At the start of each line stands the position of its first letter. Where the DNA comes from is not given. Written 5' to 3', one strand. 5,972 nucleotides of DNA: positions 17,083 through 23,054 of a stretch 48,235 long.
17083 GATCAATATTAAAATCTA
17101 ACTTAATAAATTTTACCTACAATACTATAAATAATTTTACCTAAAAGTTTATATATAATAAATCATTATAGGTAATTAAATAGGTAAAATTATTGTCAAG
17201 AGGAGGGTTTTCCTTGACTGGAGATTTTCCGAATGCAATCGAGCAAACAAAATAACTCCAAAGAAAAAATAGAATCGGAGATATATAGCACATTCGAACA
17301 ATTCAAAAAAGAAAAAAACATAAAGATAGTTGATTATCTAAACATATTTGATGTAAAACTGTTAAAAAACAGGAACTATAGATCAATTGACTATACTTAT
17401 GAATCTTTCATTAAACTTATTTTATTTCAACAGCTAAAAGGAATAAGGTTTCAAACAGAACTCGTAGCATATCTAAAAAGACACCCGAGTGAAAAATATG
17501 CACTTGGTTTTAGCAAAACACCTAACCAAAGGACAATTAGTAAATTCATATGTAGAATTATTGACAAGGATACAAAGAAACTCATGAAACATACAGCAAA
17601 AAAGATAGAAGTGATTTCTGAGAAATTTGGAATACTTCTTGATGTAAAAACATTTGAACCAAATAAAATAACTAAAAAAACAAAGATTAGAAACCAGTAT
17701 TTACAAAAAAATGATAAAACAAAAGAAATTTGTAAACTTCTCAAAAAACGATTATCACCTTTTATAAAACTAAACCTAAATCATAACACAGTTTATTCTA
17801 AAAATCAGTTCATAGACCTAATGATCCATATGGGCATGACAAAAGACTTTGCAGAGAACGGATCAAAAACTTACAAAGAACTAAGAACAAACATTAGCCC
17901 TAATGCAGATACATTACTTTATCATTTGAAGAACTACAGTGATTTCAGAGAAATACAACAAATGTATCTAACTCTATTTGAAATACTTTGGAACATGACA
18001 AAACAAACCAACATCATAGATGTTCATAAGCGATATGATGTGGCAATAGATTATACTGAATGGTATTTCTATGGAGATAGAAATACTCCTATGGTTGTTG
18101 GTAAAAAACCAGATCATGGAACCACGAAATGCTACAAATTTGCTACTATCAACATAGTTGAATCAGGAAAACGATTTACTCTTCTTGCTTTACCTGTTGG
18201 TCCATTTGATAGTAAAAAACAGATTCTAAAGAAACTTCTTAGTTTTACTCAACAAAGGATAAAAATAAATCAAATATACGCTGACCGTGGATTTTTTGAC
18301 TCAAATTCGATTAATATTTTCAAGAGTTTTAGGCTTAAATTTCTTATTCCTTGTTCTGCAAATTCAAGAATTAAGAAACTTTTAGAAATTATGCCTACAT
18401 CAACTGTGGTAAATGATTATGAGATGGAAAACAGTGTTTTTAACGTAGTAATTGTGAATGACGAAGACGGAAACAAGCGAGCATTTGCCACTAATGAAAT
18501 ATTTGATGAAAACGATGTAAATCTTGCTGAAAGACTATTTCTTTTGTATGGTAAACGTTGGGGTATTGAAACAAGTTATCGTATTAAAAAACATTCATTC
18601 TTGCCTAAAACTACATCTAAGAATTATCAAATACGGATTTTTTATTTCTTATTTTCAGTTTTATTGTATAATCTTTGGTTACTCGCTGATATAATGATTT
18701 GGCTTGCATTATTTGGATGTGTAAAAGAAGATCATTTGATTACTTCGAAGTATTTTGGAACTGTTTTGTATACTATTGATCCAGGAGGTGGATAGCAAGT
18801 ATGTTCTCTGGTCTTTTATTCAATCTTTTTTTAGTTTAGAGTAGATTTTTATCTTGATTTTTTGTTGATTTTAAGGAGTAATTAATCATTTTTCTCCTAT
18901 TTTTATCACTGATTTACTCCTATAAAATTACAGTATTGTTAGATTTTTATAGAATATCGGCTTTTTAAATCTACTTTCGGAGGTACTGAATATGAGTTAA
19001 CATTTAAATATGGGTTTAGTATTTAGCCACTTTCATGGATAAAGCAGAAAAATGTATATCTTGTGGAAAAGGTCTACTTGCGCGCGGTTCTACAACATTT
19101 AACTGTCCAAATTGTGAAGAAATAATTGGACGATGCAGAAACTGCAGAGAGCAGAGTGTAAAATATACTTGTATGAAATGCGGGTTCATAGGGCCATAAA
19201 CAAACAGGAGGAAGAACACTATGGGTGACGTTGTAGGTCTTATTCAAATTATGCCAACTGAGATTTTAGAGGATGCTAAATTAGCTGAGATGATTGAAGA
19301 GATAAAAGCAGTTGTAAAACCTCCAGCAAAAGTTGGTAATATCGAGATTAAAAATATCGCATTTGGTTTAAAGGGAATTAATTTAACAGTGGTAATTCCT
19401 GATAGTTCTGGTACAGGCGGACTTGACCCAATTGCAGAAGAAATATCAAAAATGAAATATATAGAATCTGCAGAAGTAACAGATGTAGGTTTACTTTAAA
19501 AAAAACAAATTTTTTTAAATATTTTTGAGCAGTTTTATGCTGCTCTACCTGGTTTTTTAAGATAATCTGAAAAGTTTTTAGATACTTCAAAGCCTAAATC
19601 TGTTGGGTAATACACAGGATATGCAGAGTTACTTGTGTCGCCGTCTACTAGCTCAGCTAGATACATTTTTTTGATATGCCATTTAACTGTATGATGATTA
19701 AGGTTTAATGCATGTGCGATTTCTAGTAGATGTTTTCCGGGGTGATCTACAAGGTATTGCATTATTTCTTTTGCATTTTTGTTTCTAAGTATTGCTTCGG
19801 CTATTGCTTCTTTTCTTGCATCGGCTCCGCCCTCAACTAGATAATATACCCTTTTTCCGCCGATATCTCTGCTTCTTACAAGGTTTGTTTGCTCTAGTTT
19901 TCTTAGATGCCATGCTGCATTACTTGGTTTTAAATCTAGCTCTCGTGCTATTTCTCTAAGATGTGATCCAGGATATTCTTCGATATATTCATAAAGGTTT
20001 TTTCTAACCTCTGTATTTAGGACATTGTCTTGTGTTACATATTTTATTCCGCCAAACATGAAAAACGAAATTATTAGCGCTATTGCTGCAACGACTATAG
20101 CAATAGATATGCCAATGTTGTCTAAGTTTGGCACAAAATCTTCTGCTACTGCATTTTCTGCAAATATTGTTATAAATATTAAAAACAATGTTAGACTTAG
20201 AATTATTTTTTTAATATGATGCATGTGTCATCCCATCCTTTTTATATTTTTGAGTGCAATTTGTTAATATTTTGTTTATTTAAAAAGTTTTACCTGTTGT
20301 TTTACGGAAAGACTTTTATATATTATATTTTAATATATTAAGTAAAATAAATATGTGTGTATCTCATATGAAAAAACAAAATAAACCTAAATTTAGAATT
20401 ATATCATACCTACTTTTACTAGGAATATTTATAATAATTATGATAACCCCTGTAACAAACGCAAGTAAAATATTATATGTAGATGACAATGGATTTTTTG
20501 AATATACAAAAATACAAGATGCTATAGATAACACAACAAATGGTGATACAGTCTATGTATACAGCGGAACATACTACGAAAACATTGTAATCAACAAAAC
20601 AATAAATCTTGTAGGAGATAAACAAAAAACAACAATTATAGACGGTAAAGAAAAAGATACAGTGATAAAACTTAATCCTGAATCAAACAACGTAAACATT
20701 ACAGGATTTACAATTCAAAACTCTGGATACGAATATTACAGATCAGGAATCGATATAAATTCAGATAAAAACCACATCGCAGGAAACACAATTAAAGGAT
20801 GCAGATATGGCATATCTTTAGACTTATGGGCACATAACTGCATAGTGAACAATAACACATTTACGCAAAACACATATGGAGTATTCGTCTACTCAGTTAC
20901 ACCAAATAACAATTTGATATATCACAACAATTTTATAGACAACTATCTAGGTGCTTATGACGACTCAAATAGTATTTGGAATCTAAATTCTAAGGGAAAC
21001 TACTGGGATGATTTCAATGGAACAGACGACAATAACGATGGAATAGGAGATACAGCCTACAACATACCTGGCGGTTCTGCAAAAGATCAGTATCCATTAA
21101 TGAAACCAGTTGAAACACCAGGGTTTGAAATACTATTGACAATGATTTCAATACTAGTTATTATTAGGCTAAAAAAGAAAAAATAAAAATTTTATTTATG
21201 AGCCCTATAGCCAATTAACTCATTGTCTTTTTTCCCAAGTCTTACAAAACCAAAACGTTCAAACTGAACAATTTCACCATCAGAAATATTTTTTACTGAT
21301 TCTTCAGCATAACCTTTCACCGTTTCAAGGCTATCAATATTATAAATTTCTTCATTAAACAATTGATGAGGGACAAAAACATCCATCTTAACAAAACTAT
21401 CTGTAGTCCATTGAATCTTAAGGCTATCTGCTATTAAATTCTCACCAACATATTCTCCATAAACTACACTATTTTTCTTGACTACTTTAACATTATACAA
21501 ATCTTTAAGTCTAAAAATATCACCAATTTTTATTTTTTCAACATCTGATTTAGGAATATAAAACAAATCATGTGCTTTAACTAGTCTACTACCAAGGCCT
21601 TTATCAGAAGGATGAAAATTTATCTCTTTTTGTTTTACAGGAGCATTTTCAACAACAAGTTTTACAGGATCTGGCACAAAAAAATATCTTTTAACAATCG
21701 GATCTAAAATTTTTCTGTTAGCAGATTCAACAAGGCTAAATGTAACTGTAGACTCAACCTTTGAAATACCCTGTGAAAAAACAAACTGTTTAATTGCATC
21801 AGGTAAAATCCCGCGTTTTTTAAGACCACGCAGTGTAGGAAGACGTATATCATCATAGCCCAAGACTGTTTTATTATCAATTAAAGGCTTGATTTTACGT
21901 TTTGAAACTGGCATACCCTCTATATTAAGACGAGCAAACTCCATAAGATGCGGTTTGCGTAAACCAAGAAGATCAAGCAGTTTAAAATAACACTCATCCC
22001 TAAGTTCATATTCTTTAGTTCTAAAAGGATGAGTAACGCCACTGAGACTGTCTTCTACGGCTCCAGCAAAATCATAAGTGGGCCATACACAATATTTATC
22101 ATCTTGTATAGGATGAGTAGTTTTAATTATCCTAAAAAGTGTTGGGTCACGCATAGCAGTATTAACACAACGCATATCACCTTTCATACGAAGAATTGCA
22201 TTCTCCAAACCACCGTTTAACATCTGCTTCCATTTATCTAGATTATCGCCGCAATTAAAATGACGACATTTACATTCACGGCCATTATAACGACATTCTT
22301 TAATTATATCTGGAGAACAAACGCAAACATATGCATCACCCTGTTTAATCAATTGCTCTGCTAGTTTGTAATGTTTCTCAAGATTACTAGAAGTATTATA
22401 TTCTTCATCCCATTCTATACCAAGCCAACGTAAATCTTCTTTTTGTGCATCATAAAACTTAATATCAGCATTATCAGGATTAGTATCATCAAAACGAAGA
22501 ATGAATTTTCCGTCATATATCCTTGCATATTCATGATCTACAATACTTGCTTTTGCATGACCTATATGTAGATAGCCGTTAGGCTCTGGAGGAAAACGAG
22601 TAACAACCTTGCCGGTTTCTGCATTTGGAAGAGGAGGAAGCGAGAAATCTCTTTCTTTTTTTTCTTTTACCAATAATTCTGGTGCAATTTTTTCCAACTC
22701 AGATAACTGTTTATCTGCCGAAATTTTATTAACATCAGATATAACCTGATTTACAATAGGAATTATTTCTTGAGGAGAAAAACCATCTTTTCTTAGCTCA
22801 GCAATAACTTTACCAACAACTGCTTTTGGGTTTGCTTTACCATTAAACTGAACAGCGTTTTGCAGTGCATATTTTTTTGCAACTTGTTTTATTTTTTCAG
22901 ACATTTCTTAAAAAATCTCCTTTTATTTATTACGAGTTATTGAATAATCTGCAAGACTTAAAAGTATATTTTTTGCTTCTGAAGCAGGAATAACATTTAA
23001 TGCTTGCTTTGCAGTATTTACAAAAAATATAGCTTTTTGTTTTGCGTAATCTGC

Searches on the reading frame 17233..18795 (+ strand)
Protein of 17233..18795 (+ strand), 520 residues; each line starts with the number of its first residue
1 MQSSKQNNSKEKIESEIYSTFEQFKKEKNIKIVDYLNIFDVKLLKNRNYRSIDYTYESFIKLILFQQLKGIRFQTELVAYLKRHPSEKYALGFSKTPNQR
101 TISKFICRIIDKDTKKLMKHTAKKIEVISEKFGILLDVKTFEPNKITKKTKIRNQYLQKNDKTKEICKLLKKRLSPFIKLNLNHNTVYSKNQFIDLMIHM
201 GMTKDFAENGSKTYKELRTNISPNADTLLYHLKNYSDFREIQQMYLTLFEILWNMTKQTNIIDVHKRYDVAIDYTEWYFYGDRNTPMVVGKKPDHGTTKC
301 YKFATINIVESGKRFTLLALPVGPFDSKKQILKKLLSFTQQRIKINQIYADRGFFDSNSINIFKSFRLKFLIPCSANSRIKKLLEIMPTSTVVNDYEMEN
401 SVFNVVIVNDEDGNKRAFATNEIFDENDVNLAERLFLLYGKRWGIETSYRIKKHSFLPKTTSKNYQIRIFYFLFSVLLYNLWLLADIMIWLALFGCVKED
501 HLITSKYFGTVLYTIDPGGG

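Call 22: search_protein_families(library=pfam, proteins=[window:17233-18795:+], max_evalue=0.00001)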
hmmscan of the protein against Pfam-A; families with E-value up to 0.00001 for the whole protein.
window:17233-18795:+ (520 aa): 1 family
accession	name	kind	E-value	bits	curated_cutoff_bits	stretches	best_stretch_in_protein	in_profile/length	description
PF05598.16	DUF772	-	6.9e-08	32.8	23.1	1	54-120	5-73/74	Transposase domain (DUF772)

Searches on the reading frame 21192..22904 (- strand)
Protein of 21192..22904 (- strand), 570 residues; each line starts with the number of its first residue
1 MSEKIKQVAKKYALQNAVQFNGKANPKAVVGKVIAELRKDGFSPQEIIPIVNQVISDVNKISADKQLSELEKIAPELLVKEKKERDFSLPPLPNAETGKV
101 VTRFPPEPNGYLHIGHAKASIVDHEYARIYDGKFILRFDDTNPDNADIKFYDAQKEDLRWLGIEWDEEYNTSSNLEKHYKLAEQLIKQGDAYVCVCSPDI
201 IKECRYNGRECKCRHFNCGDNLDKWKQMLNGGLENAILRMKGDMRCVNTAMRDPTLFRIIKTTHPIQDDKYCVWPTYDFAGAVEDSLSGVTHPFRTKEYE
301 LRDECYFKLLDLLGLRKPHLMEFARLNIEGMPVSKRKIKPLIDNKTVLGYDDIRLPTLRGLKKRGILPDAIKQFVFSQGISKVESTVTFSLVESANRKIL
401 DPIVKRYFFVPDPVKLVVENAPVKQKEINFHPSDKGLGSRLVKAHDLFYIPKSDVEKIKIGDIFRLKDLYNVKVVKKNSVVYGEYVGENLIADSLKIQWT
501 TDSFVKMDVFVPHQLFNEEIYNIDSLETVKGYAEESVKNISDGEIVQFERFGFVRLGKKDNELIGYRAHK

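Call 22: search_protein_families(library=pfam, proteins=[window:21192-22904:-], max_evalue=0.00001)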
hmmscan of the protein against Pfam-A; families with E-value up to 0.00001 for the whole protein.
window:21192-22904:- (570 aa): 3 families
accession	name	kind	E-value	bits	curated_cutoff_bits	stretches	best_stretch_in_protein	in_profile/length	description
PF00749.27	tRNA-synt_1c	-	7.4e-80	268.6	23.4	1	99-401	1-313/314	tRNA synthetases class I (E and Q), catalytic domain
PF03950.23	tRNA-synt_1c_C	-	2.7e-18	66.4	23.9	1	405-477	2-76/91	tRNA synthetases class I (E and Q), anti-codon binding domain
PF20974.2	tRNA-synt_1c_C2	-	8e-09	36.5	23.9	1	497-555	2-67/69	tRNA synthetases class I (E and Q), anti-codon binding domain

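Call 69: find_homologous_proteins(query=window:21192-22904:-, max_evalue=1e-30)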
Query window:21192-22904:- (570 aa): 7998 proteins with E <= 1e-30 among 8000 candidates; the best 120 are listed.
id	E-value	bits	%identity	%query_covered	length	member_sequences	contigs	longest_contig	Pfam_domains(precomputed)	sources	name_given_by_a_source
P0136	0.0e+0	1309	100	100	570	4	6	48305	PF20974.3,PF00749.28,PF03950.24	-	-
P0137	0.0e+0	1176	89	100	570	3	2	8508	PF20974.3,PF00749.28,PF03950.24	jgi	-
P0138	0.0e+0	1154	88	100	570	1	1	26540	PF20974.3,PF00749.28,PF03950.24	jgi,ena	-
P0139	0.0e+0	1143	86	100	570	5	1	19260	PF20974.3,PF00749.28,PF03950.24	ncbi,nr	ncbi:MAG: glutamate--tRNA ligase [Candidatus Thermoplasmatota archaeon]|nr:glutamate--tRNA ligase [C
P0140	0.0e+0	1142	85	100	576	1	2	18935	PF20974.3,PF00749.28,PF03950.24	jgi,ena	-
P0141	0.0e+0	1132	85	100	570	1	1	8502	PF20974.3,PF00749.28,PF03950.24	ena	-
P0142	0.0e+0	1077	80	100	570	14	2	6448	PF20974.3,PF00749.28,PF03950.24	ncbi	-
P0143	0.0e+0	1074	80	100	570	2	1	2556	PF20974.3,PF00749.28,PF03950.24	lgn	-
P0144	0.0e+0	1014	77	100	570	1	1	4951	PF20974.3,PF00749.28,PF03950.24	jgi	-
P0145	0.0e+0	1013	76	100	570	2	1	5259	PF20974.3,PF00749.28,PF03950.24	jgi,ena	-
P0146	2.0e-295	999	75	100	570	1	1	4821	PF20974.3,PF00749.28,PF03950.24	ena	-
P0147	7.6e-295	997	75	100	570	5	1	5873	PF20974.3,PF00749.28,PF03950.24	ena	-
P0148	3.8e-294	994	75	100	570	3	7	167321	PF20974.3,PF00749.28,PF03950.24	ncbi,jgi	jgi:glutamyl-tRNA synthetase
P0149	5.9e-294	994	74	100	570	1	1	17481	PF20974.3,PF00749.28,PF03950.24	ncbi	-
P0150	1.6e-290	983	74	100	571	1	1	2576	PF20974.3,PF00749.28,PF03950.24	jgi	jgi:glutamyl-tRNA synthetase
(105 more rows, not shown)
